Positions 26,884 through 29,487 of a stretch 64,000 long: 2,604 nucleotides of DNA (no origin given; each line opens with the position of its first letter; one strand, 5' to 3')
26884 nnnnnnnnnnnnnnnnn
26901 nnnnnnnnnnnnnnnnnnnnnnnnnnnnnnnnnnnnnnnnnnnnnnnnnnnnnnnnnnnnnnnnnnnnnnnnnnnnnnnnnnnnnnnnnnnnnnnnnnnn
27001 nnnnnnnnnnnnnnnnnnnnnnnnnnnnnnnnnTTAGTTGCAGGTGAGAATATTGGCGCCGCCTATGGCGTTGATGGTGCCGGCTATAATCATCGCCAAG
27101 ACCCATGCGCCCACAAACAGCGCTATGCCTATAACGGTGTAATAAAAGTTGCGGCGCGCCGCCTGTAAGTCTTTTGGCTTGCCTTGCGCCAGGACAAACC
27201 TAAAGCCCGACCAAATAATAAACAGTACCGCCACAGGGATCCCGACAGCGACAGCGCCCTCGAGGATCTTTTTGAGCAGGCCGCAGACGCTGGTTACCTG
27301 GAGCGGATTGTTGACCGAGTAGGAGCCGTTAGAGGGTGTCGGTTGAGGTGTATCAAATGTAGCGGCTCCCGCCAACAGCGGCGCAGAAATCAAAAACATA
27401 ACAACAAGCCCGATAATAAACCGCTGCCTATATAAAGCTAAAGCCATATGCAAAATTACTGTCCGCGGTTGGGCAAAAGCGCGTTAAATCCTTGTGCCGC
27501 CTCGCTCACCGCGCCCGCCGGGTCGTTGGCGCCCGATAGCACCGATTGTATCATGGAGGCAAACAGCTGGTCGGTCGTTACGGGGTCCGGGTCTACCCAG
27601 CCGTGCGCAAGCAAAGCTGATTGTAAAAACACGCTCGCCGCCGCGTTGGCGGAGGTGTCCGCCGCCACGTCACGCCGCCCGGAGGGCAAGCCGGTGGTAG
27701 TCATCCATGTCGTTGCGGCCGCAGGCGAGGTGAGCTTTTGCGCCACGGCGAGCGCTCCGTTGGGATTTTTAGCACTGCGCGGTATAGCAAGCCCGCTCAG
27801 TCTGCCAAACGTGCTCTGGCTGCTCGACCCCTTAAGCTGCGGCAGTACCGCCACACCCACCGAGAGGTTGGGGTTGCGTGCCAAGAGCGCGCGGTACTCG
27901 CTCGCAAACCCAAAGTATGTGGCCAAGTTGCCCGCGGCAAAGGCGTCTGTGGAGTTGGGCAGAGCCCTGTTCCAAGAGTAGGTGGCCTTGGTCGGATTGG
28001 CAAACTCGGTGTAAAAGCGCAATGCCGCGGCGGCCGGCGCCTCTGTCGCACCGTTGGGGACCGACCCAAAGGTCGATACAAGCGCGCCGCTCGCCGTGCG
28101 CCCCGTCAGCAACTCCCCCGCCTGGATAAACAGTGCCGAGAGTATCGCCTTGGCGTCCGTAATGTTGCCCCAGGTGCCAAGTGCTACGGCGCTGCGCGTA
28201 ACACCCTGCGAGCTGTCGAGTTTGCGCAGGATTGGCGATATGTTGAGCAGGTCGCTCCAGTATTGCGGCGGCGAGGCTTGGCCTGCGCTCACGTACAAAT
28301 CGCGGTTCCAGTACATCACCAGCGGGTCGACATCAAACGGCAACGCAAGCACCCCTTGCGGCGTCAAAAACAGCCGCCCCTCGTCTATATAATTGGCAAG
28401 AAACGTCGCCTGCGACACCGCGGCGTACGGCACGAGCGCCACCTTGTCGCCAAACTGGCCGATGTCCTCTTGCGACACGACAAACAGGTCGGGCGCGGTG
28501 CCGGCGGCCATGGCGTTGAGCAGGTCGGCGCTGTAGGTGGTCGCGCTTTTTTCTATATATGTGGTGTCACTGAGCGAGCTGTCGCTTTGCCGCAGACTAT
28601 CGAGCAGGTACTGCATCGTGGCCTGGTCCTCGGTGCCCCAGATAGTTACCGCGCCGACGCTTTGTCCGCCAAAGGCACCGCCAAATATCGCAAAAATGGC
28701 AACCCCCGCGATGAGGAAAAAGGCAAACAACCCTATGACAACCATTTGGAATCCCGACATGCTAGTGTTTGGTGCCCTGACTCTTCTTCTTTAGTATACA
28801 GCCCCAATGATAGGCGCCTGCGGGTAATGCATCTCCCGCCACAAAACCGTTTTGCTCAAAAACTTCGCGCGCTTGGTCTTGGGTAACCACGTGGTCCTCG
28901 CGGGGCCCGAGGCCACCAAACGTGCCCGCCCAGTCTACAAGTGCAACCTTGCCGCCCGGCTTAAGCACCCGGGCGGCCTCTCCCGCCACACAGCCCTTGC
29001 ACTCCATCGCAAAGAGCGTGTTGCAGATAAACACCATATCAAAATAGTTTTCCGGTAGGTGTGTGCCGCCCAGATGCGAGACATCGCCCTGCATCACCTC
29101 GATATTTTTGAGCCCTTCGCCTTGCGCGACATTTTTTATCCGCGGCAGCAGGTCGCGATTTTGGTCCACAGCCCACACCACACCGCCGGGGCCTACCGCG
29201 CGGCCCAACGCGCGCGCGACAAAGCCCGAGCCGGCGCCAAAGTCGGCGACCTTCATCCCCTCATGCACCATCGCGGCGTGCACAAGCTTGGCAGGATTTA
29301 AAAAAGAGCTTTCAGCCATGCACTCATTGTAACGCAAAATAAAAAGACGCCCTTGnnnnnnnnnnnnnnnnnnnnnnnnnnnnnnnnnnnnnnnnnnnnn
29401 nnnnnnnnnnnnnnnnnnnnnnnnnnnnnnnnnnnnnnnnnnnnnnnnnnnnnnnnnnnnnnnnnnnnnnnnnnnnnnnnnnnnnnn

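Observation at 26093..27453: Tandem array of four small two-TM VirB2/TrbC-like 'pilin' paralogs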

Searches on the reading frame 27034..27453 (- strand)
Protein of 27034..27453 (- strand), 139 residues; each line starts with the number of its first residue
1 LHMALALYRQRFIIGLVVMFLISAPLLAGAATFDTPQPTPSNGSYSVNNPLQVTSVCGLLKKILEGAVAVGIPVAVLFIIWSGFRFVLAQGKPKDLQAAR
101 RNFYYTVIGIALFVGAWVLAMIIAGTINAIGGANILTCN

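Call 3: search_protein_families(library=pfam, proteins=[window:27034-27453:-], max_evalue=1)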
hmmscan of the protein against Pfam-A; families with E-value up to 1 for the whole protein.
window:27034-27453:- (139 aa): 5 families
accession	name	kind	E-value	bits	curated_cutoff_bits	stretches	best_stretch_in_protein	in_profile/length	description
PF18895.5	T4SS_pilin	-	4.6e-09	36.7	26.6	1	55-121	4-69/71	Type IV secretion system pilin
PF04956.18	TrbC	-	0.00013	22.6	27.9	1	12-117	14-92/98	TrbC/VIRB2 pilin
PF01127.27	Sdh_cyt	-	0.026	15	25.8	1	14-114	38-119/122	Succinate dehydrogenase/Fumarate reductase transmembrane subunit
PF07786.18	HGSNAT_cat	-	0.058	13.3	22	1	69-119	42-93/222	Heparan-alpha-glucosaminide N-acetyltransferase, catalytic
PF04713.17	Pox_I5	-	0.095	13.2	25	1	67-127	7-64/75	Poxvirus protein I5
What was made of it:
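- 27034..27453 (-): Class-1 pilin: signal peptide, short variable region, then a helix-loop-helix hairpin with a conserved Cys before helix 1 and at the C-terminus. The likely start is the ATG at 27447 (137 aa). PF18895 at 36.7 bits, above the 26.6 cut-off; PF04956 TrbC E 1.3e-4 (call 3).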

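Call 4: search_protein_families(library=ncbifam, proteins=[window:27034-27453:-], max_evalue=1)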
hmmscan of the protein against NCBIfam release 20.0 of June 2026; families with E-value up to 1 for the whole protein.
window:27034-27453:- (139 aa): 2 families
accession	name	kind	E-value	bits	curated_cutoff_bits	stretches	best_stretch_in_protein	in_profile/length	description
NF045849.1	ICE_MMCAP2_0565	equivalog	0.016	14.9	40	1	55-127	8-80/80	Mbov_0395 family pilin-like conjugal transfer protein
NF033218.1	anchor_AmaP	equivalog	0.47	10.2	55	0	61-124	5-67/166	alkaline shock response membrane anchor protein AmaP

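Call 28: search_solved_structures(query=A2, max_evalue=10, show_alignments=3)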
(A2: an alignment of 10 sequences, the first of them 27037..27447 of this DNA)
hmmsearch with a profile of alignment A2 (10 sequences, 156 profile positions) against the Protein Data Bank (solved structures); distinct sequences matched with E-value up to 10: 2.
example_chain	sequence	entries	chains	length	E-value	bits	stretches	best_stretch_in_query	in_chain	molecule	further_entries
8wm6_Q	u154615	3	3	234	0.56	13.4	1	7-83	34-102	PsaQ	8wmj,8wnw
9kz9_Q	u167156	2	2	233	2.1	11.5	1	16-86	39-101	PsaQ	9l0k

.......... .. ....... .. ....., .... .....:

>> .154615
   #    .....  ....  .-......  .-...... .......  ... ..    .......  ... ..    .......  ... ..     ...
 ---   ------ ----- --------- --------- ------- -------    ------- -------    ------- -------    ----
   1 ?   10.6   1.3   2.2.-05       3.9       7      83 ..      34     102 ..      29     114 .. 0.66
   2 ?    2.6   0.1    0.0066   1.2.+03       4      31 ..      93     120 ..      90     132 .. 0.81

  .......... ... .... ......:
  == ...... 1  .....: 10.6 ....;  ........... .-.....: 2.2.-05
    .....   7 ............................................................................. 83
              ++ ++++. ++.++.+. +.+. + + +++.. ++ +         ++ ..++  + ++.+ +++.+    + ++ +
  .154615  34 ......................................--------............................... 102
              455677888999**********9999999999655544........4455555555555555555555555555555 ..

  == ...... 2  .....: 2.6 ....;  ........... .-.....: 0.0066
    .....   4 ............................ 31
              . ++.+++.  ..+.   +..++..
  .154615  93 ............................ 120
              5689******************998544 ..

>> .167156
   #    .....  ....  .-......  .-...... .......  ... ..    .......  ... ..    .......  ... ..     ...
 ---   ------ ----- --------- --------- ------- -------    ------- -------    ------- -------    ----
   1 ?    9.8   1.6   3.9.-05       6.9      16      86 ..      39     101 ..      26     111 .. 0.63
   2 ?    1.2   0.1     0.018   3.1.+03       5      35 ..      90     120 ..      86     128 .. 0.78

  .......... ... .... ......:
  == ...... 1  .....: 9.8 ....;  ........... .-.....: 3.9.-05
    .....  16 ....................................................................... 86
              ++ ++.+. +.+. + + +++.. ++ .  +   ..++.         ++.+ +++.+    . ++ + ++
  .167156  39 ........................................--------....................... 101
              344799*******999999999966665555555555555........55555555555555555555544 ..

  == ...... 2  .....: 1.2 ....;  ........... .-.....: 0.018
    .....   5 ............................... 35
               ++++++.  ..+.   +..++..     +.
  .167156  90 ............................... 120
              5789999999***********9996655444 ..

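Call 36: predict_structure(alignment_id=A2)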
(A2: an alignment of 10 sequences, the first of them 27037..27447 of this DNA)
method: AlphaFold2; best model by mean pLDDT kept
length: 137 residues; sequences in the alignment: 10
mean_pLDDT: 67.7   pTM: 0.39
mean pLDDT of the five models: 67.7, 63.3, 62.1, 61.1, 59.1
residues with pLDDT >= 90: 0; 70-90: 78; 50-70: 30; < 50: 29
segments of 3 or more residues with pLDDT < 50: 30-49, 130-137
pLDDT, mean of each block of 10 residues (from residue 1): 64 72 54 44 46 64 79 83 78 77 82 81 69 48
secondary structure, 60 per line:
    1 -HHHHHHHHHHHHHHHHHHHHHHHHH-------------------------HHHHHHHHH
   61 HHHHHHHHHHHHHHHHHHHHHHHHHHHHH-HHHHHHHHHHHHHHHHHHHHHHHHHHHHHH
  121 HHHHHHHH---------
elements in order: H2-26 H52-89 H91-128
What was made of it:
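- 27034..27453 (-): The AF2 model has H2-26 (signal peptide), H52-89 and H91-128 (call 36).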

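Call 38: fold_search(model_id=the predicted structure, library=pdb)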
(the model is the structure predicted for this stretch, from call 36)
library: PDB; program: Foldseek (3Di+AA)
matches with E <= 10: 13; with E <= 0.001: 0
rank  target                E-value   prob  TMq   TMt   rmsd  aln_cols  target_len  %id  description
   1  5t58_B                3.5e+00  0.03  0.22  0.17  38.8       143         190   12  Structure of the MIND Complex Shows a Regulatory Focus of Yeast Kinetochore Assembly (released 2016-11-09)
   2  5lzs_b                4.4e+00  0.03  0.17  0.22  17.9        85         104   14  Structure of the mammalian ribosomal elongation complex with aminoacyl-tRNA, eEF1A, and didemnin B (released 2016-11-30)
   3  9oox_A                6.8e+00  0.06  0.32  0.42  10.7       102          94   11  Cryo-EM Structure of the Escherichia phage HK446 Rip1 in complex with the Enterobacteria phage T6 small terminase (released 2026-02-04)
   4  6znl_n                6.8e+00  0.01  0.21  0.12  28.3       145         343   15  Cryo-EM structure of the dynactin complex (released 2020-07-29)
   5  9ya0_HA               7.4e+00  0.03  0.28  0.09  30.7       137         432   14  Cryo-EM structure of pre-conoid ring 2 (PCR P2 ring)from Toxoplasma gondii (released 2025-11-19)
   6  6lss_C                7.4e+00  0.01  0.14  0.19  20.8        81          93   11  Cryo-EM structure of a pre-60S ribosomal subunit - state preA (released 2020-08-26)
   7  7oyd_b                7.9e+00  0.02  0.15  0.19  19.7        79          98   13  Cryo-EM structure of a rabbit 80S ribosome with zebrafish Dap1b (released 2022-07-20)
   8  6hum_C                8.5e+00  0.02  0.21  0.24  14.0       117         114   14  Structure of the photosynthetic complex I from Thermosynechococcus elongatus (released 2019-01-09)
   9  8e9g_A                9.2e+00  0.02  0.30  0.32  13.3       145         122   14  Mycobacterial respiratory complex I with both quinone positions modelled (released 2022-10-12)
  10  6qzp_Lb               9.2e+00  0.01  0.15  0.19  17.8        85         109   14  High-resolution cryo-EM structure of the human 80S ribosome (released 2019-04-24)
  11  6lu8_C                9.9e+00  0.01  0.15  0.20  20.1        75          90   12  Cryo-EM structure of a human pre-60S ribosomal subunit - state A (released 2020-08-26)
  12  8qoi_Lb               9.9e+00  0.01  0.16  0.20  22.6        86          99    8  Structure of the human 80S ribosome at 1.9 A resolution - the molecular role of chemical modifications and ions in RN (released 2024-06-12)
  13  6xyw_Bu               9.9e+00  0.01  0.14  0.19  22.6       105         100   12  Structure of the plant mitochondrial ribosome (released 2020-04-15)

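Call 44: search_protein_families(library=pfam, alignment_id=A2, max_evalue=0.01)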
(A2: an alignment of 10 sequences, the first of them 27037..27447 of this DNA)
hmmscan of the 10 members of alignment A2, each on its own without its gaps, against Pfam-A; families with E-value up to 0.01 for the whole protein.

A. member 1, window:27037-27447:- (137 aa): 2 families
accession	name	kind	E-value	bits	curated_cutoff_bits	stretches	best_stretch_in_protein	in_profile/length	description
PF18895.5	T4SS_pilin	-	4.4e-09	36.7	26.6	1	53-119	4-69/71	Type IV secretion system pilin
PF04956.18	TrbC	-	0.00016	22.2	27.9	1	10-115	14-92/98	TrbC/VIRB2 pilin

B. families by the number of members that match (of 10 scanned): 3 families
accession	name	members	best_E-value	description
PF18895.5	T4SS_pilin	10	5.2e-12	Type IV secretion system pilin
PF04956.18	TrbC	10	2.4e-06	TrbC/VIRB2 pilin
PF07786.18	HGSNAT_cat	6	0.0037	Heparan-alpha-glucosaminide N-acetyltransferase, catalytic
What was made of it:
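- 27034..27453 (-): Orthologues: 10 of 10 hit both families (call 44).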

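Call 49: find_related_loci(query=A4, collection=genome_contigs, flank=10000)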
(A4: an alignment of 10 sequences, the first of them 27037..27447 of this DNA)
Query A4 (137 aa) in genome_contigs; peptide patterns used: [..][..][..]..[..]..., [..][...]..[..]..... (x = any residue, [..] = any of these).
92 stretches matched a pattern; 21 encode a relative of the query (tblastn E <= 1e-3); 21 distinct loci.
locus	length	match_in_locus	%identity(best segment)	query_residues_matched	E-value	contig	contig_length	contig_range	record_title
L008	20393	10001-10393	46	7-126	1e-34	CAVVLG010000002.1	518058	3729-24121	MAG: Candidatus Adlerbacteria bacterium isolate MFD09222.bin.1.2 genome assembly, contig: contig_36000, whole genome sho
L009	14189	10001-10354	51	21-137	2e-33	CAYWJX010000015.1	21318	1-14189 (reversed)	MAG TPA_asm: uncultured Candidatus Saccharibacteria bacterium isolate binchicken_co3_505 genome assembly, contig: NODE_7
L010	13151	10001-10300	54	42-137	2e-33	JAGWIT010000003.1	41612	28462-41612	MAG: Patescibacteria group bacterium isolate REEB120 contig-150_906, whole genome shotgun sequence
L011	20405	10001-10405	42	5-137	8e-33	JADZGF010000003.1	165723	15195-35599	MAG: Candidatus Nomurabacteria bacterium isolate SJ94 c_000000591644, whole genome shotgun sequence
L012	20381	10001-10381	43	12-137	5e-30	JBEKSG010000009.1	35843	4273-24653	MAG: Minisyncoccia bacterium isolate SPRUCE 529 SPRUCE_529_9, whole genome shotgun sequence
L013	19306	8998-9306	53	40-137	1e-29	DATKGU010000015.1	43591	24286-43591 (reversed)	MAG TPA_asm: Candidatus Paceibacterota bacterium isolate SMAG_U14559 k141_156952, whole genome shotgun sequence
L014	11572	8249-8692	41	3-136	7e-29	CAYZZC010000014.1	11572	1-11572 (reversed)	MAG TPA_asm: uncultured Candidatus Saccharibacteria bacterium isolate ERP113451_co3_31 genome assembly, contig: NODE_455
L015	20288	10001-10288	51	39-132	2e-28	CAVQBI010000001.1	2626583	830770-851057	MAG: uncultured proteobacterium isolate MFD03726.bin.1.31 genome assembly, contig: contig_18602, whole genome shotgun se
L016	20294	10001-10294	49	32-129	7e-28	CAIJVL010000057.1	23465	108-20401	Candidatus Adlerbacteria bacterium isolate T7-022_bin-222 genome assembly, contig: bin-222:57/69, whole genome shotgun s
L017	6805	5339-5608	50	47-136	7e-27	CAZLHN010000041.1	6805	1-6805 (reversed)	MAG TPA_asm: uncultured Candidatus Saccharibacteria bacterium isolate binchicken_co54_336 genome assembly, contig: NODE_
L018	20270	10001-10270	49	47-136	5e-26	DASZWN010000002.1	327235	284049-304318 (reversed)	MAG TPA_asm: Candidatus Paceibacterota bacterium isolate SMAG_U6158 k141_358405, whole genome shotgun sequence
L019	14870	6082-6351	57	41-128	9e-24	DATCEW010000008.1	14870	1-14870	MAG TPA_asm: Candidatus Paceibacterota bacterium isolate SMAG_U7764 k141_418420, whole genome shotgun sequence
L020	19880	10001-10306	46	36-136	8e-23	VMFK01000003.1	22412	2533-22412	MAG: Parcubacteria group bacterium Gr01-1014_56 G01um101456_scaffold_666, whole genome shotgun sequence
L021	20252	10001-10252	44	45-128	1e-20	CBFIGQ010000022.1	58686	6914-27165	MAG: Minisyncoccia bacterium isolate Co_bin_773_orig genome assembly, contig: Co_bin_773_orig_Co_c_000002535886, whole g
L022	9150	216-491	43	38-126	3e-18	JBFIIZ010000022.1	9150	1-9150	MAG: Candidatus Paceibacteria bacterium isolate Mix_sand11.2021.09.Z.68 k141_3375083_length_9150_cov_6.0000, whole genom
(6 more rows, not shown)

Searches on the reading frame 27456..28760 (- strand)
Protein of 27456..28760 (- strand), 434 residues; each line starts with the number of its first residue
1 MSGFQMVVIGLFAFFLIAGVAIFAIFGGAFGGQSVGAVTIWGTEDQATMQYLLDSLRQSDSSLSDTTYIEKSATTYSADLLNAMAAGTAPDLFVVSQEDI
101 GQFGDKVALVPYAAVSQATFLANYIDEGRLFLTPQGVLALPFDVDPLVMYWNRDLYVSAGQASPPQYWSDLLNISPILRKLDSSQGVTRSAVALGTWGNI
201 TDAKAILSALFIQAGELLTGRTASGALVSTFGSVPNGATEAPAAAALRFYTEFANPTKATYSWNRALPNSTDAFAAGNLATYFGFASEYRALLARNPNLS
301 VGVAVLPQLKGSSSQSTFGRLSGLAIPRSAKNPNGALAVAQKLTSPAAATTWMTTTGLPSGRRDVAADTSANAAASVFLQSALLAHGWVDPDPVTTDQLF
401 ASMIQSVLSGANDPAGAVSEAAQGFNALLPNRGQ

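Call 11: search_protein_families(library=pfam, proteins=[window:27456-28760:-], max_evalue=0.01)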
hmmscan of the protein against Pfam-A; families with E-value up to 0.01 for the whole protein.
window:27456-28760:- (434 aa): 2 families
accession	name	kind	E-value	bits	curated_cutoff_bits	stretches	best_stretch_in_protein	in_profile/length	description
PF13416.11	SBP_bac_8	-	2.6e-21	77.1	27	1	70-370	18-270/279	Bacterial extracellular solute-binding protein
PF01547.30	SBP_bac_1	-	5.5e-17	63.1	26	1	69-349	29-306/307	Bacterial extracellular solute-binding protein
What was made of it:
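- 27456..28760 (-): Membrane-anchored solute-binding protein (434 aa, SBP_bac_1/8, distantly sugar-SBP-like). It abuts the MTase stop and the first pilin start. Pfam SBP_bac_8 E 2.6e-21 and SBP_bac_1 E 5.5e-17 (call 11).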

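Call 56: find_related_loci(query=window:27459-28760:-, collection=metagenome_contigs, flank=6000)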
Query window:27459-28760:- (434 aa) in metagenome_contigs; peptide patterns used: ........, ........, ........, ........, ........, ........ (x = any residue, [..] = any of these).
452 stretches matched a pattern; 158 encode a relative of the query (tblastn E <= 1e-3); the best 80 are kept; 80 distinct loci.
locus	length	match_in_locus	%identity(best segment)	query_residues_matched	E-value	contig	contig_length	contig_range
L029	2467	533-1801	58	1-423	8e-175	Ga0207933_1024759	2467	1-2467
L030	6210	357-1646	59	1-432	3e-163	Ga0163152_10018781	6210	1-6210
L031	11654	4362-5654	56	1-431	4e-162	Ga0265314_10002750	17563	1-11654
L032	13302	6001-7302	57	1-434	7e-160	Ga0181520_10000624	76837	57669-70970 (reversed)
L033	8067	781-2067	58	1-429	8e-159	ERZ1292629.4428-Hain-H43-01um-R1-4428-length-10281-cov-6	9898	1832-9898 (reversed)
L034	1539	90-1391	57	1-434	1e-172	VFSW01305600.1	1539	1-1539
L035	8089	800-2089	53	1-430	2e-153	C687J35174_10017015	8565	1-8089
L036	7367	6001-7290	53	1-430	2e-153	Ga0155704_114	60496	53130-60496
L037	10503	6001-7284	56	1-429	2e-150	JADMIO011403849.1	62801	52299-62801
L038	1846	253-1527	56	1-425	3e-162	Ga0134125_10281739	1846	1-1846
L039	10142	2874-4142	55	1-423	2e-149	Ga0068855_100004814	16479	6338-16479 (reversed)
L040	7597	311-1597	53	2-430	4e-149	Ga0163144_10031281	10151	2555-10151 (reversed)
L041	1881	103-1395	53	1-432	2e-161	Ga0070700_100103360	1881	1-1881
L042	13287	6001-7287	53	2-430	8e-149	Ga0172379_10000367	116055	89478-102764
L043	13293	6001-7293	52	1-434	2e-146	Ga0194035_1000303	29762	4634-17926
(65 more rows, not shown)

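Call 58: search_solved_structures(query=window:27459-28760:-, max_evalue=0.001)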
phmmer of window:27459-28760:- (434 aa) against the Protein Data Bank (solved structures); distinct sequences matched with E-value up to 0.001: 3.
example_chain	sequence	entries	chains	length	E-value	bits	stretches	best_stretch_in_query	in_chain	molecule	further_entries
4r9f_A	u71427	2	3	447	1.1e-06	31.1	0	79-178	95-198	MBP1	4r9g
1eu8_A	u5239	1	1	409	4.9e-05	25.7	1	77-381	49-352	TREHALOSE/MALTOSE BINDING PROTEIN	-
5u2p_A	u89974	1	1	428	0.0009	21.5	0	82-369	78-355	Sugar ABC transporter substrate-binding protein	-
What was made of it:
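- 27456..28760 (-): Weak PDB matches to mannooligosaccharide, trehalose/maltose and sugar SBPs (call 58).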

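Call 59: search_protein_families(library=ncbifam, proteins=[window:27459-28760:-], max_evalue=0.01)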
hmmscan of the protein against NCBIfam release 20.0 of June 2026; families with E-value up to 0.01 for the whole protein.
window:27459-28760:- (434 aa): 0 families

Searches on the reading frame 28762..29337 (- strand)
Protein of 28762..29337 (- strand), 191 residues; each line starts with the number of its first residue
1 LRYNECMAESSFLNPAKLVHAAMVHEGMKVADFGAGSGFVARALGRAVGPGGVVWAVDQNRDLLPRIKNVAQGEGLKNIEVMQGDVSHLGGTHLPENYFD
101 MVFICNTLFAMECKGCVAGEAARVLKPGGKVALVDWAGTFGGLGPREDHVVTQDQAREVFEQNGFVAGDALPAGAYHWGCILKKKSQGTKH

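Call 12: search_protein_families(library=pfam, proteins=[window:28762-29337:-], max_evalue=0.01)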
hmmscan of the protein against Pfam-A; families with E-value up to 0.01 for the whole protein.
window:28762-29337:- (191 aa): 11 families
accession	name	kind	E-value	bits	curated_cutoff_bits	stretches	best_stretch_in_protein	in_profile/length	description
PF13847.12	Methyltransf_31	-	3.2e-16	59.8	27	1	25-137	2-113/145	Methyltransferase domain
PF08241.18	Methyltransf_11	-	3.1e-14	53.8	21.2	1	32-132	2-94/95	Methyltransferase domain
PF13649.12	Methyltransf_25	-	3.4e-14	53.8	27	1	30-129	1-97/97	Methyltransferase domain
PF01209.24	Ubie_methyltran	-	8.7e-11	42.1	20.1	1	19-135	40-153/233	ubiE/COQ5 methyltransferase family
PF08242.18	Methyltransf_12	-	5.1e-09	37.2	30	1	32-130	2-97/98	Methyltransferase domain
PF01135.25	PCMT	-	8.2e-06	26.2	20.3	1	18-86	65-133/210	Protein-L-isoaspartate(D-aspartate) O-methyltransferase (PCMT)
PF13489.12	Methyltransf_23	-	5e-05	23.5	27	1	25-155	21-124/164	Methyltransferase domain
PF05175.20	MTS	-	6.1e-05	23.2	23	1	25-134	30-139/170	Methyltransferase small domain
PF08704.16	GCD14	-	0.00023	21.4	26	1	19-103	33-118/247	tRNA methyltransferase complex GCD14 subunit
PF13679.12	Methyltransf_32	-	0.0028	18.1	27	1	24-88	23-91/143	Methyltransferase domain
PF07021.18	MetW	-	0.0055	16.8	21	0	21-124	8-101/193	Methionine biosynthesis protein MetW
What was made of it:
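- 28762..29337 (-): Class I SAM-dependent methyltransferase (191 aa, UbiE/ArsM-like), first gene of the operon. Pfam Methyltransf_31/11/25, E 3e-16 (call 12).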

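Call 59: search_protein_families(library=ncbifam, proteins=[window:28765-29337:-], max_evalue=0.01)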
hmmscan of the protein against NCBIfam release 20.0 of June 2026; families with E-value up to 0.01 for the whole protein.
window:28765-29337:- (191 aa): 34 families (the best 25 are shown)
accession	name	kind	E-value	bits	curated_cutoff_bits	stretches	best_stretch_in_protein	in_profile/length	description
NF001240.0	PRK00216.1-1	equivalog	4.9e-15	55.3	378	1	19-136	56-171/251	bifunctional demethylmenaquinone methyltransferase/2-methoxy-6-polyprenyl-1,4-benzoquinol methylase UbiE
NF008823.0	PRK11873.1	subfamily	4.6e-14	52.6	263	1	21-135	72-183/272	arsenite methyltransferase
NF041537.1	ArsM_AhpD_UU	exception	2.5e-12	46.3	510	1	22-135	72-182/345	arsenite methyltransferase/AhpD domain selenoprotein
NF041536.1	ArsM_DUF2284_UU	exception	4.4e-11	41.8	575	1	23-135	73-182/459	arsenite methyltransferase/DUF2284 domain selenoprotein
NF043040.1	corrin_prot_MT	hypoth_equivalog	4.9e-11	42.5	180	1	19-135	34-149/216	corrinoid protein-associated methyltransferase CpaM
NF047649.1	MTase_UXPK_star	exception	9.6e-11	41.2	460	1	23-135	74-183/283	methyltransferase/UXPK-star double selenoprotein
NF001243.0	PRK00216.1-4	equivalog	2.5e-10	40.1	235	1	20-135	41-153/237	demethylmenaquinone methyltransferase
TIGR02752.1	MenG_heptapren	equivalog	4e-10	39.6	419.85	1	21-135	40-151/231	demethylmenaquinone methyltransferase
NF052510.1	methyltran_MpqE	exception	9.5e-10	38.2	335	1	19-136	39-154/234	methyl-plastoquinone biosynthesis methyltransferase MpqE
NF045667.1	MTase_DVU1556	equivalog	1.5e-09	37.7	155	1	17-136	13-122/213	DVU_1556 family methyltransferase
TIGR01934.1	MenG_MenH_UbiE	subfamily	1.3e-08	34.5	158.35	1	17-135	30-143/223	ubiquinone/menaquinone biosynthesis methyltransferase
NF001244.0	PRK00216.1-5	equivalog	2e-08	33.8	216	1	18-135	40-155/236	bifunctional demethylmenaquinone methyltransferase/2-methoxy-6-polyprenyl-1,4-benzoquinol methylase UbiE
TIGR04364.1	methyltran_FxLD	equivalog_domain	2.5e-08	33.4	320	1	16-88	72-143/394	methyltransferase, FxLD system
TIGR02469.1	CbiT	equivalog_domain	5.5e-08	33.1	78.3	1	23-105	16-95/124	precorrin-6Y C5,15-methyltransferase (decarboxylating) subunit CbiT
NF010549.0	PRK13942.1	equivalog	4.5e-07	29.6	282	1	24-88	75-139/215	protein-L-isoaspartate O-methyltransferase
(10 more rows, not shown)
